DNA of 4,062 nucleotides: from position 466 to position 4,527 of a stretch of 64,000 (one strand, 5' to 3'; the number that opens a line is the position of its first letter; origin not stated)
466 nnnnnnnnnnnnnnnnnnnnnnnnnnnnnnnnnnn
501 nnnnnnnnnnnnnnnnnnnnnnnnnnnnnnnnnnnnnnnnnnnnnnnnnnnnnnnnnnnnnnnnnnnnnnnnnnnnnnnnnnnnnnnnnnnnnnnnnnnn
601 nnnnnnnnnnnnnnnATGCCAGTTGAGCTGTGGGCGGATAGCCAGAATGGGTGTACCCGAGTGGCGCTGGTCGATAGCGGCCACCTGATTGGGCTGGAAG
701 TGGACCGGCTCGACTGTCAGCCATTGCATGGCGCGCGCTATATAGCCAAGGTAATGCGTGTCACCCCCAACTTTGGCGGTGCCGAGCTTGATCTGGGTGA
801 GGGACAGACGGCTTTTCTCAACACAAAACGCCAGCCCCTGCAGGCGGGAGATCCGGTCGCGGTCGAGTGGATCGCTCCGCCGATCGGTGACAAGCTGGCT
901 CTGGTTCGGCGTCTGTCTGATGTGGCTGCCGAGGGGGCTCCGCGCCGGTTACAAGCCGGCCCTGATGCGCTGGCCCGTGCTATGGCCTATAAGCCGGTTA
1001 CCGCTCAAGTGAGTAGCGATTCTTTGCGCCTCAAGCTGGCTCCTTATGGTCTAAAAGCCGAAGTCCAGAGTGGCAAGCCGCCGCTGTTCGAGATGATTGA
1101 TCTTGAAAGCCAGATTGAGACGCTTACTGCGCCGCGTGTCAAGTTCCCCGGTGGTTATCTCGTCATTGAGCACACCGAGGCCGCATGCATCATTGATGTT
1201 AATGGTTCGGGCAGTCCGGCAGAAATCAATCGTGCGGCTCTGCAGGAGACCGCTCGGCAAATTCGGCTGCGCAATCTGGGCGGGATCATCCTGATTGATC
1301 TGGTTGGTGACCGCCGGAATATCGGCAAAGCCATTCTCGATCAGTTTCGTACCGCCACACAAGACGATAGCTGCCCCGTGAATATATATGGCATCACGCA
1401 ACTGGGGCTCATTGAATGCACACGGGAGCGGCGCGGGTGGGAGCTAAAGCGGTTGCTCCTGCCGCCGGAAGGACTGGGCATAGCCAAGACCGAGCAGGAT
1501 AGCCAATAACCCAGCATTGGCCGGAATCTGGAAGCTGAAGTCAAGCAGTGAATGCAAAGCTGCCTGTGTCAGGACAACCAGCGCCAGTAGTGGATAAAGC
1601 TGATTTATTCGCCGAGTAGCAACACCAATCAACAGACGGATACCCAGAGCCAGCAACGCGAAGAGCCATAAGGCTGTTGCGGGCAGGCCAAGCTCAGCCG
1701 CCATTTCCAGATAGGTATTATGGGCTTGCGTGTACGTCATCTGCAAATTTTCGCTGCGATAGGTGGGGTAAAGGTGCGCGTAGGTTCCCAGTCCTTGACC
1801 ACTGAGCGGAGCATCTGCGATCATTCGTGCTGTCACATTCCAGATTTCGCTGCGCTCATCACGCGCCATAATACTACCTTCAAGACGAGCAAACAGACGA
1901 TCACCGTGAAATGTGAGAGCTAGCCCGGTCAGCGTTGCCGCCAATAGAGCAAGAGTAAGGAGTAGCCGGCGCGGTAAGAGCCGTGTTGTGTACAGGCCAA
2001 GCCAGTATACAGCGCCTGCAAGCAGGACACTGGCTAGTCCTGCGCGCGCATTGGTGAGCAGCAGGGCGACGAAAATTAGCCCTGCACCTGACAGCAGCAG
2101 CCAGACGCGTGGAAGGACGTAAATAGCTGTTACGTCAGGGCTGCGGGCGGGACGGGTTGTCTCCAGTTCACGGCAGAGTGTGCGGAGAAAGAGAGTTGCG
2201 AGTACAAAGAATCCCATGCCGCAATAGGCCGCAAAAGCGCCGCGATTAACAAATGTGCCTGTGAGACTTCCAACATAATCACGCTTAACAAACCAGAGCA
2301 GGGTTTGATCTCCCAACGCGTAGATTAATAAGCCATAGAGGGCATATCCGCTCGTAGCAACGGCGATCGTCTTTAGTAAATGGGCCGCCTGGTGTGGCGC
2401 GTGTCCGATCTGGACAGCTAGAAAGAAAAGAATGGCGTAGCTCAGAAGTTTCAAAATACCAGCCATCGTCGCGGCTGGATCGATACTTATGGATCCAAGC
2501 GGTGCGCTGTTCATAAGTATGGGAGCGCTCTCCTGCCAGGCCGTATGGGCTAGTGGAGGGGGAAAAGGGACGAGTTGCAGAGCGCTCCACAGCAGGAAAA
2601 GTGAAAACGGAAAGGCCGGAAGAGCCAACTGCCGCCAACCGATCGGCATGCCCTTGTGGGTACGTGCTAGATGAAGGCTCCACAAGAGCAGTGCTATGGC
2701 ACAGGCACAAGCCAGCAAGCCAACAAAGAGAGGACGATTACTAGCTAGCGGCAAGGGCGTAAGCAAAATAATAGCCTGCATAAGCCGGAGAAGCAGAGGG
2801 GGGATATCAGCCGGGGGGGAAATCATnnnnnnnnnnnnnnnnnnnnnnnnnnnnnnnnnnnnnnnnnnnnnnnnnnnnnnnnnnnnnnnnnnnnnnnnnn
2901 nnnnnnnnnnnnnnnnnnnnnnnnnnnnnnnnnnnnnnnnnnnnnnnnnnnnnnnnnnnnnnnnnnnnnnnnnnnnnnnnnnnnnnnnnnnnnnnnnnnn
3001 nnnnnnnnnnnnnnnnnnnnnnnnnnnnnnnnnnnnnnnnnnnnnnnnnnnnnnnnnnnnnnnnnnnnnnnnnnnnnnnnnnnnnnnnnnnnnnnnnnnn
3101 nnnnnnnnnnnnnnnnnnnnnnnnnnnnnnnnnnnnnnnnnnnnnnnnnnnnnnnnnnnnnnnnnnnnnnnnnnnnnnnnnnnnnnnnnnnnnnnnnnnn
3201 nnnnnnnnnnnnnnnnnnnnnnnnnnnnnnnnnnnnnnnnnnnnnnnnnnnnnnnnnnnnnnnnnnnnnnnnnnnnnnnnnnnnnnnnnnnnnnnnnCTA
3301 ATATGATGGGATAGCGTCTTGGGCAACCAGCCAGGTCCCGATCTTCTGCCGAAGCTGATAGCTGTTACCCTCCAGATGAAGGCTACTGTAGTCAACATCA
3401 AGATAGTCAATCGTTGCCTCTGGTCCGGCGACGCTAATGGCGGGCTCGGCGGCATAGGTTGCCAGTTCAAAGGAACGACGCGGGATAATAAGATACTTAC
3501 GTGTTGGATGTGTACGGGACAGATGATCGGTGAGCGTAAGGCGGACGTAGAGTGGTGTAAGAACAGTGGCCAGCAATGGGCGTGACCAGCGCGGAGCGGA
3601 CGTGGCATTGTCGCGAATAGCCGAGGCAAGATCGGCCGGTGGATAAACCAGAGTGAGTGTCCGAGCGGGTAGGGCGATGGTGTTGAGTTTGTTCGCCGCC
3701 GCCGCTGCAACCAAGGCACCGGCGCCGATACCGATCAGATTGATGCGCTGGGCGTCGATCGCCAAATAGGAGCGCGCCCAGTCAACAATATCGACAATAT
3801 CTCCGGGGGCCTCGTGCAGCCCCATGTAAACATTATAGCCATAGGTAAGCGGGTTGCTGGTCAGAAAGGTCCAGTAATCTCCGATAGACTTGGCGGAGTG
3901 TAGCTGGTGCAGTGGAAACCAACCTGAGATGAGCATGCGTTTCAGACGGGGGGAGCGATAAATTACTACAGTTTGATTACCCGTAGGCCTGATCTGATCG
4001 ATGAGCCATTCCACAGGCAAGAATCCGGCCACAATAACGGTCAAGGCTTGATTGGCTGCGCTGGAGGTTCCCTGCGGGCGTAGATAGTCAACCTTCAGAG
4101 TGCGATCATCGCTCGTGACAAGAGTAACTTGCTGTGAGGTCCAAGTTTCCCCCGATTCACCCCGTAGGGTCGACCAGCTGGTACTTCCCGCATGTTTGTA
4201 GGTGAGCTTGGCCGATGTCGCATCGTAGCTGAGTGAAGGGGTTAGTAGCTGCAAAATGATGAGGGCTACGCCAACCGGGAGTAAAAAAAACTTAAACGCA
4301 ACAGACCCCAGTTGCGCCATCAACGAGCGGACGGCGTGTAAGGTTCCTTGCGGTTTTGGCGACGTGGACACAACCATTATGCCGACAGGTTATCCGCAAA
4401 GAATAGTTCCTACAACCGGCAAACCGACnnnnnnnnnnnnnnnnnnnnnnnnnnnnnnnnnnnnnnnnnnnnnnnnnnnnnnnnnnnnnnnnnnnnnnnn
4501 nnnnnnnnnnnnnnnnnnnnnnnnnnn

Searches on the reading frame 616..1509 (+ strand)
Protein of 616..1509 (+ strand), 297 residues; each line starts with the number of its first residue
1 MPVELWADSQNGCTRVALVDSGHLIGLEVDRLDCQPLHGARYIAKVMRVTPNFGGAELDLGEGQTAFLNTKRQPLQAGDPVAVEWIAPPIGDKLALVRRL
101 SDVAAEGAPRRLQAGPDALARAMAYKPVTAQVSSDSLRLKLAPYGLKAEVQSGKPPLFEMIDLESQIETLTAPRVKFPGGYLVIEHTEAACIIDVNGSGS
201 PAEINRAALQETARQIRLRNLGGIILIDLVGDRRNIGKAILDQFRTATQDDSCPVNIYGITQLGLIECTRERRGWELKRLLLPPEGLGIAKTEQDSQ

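Call 60: search_protein_families(library=pfam, proteins=[window:616-1509:+], max_evalue=0.00001)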
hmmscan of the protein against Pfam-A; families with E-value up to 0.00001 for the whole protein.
window:616-1509:+ (297 aa): 1 family
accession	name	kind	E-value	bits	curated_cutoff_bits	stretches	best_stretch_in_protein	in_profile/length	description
PF10150.14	RNase_E_G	-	2.8e-31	109.4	25.5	1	148-272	134-269/270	Ribonuclease E/G family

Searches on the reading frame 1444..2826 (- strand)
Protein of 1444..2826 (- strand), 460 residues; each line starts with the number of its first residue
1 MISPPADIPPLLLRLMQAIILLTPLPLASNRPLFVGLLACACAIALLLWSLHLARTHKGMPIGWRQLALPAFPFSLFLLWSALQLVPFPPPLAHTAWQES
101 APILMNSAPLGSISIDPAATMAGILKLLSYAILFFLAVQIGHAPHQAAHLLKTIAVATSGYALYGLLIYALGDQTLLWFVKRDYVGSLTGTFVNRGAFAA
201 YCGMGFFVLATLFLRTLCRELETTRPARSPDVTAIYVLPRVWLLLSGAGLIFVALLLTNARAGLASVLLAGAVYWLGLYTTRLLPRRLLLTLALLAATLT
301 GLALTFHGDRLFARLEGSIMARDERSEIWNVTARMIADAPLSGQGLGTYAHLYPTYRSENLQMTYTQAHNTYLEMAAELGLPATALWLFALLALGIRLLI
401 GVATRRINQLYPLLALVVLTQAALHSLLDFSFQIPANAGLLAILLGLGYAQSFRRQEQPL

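Call 60: search_protein_families(library=pfam, proteins=[window:1444-2826:-], max_evalue=0.00001)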
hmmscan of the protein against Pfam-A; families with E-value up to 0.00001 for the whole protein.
window:1444-2826:- (460 aa): 1 family
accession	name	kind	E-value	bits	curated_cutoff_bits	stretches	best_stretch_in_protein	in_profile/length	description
PF04932.20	Wzy_C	-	6.4e-22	78.4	31.7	1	249-388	4-149/149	O-Antigen ligase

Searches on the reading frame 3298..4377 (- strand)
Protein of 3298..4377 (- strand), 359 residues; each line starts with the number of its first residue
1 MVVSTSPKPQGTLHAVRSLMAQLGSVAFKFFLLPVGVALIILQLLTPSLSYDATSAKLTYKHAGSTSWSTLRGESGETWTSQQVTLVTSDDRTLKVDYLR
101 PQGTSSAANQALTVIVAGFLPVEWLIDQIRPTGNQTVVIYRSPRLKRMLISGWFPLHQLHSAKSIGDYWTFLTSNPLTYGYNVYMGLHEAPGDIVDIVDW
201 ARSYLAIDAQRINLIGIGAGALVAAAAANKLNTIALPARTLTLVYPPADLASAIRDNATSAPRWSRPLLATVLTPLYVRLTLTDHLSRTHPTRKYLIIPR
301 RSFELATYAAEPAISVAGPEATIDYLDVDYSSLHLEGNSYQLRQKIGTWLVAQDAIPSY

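Call 60: search_protein_families(library=pfam, proteins=[window:3298-4377:-], max_evalue=0.00001)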
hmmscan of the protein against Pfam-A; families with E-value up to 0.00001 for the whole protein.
window:3298-4377:- (359 aa): 1 family
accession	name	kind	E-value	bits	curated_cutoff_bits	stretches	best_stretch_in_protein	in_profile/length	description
PF07859.19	Abhydrolase_3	-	7.6e-06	26.3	25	0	190-294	48-155/210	alpha/beta hydrolase fold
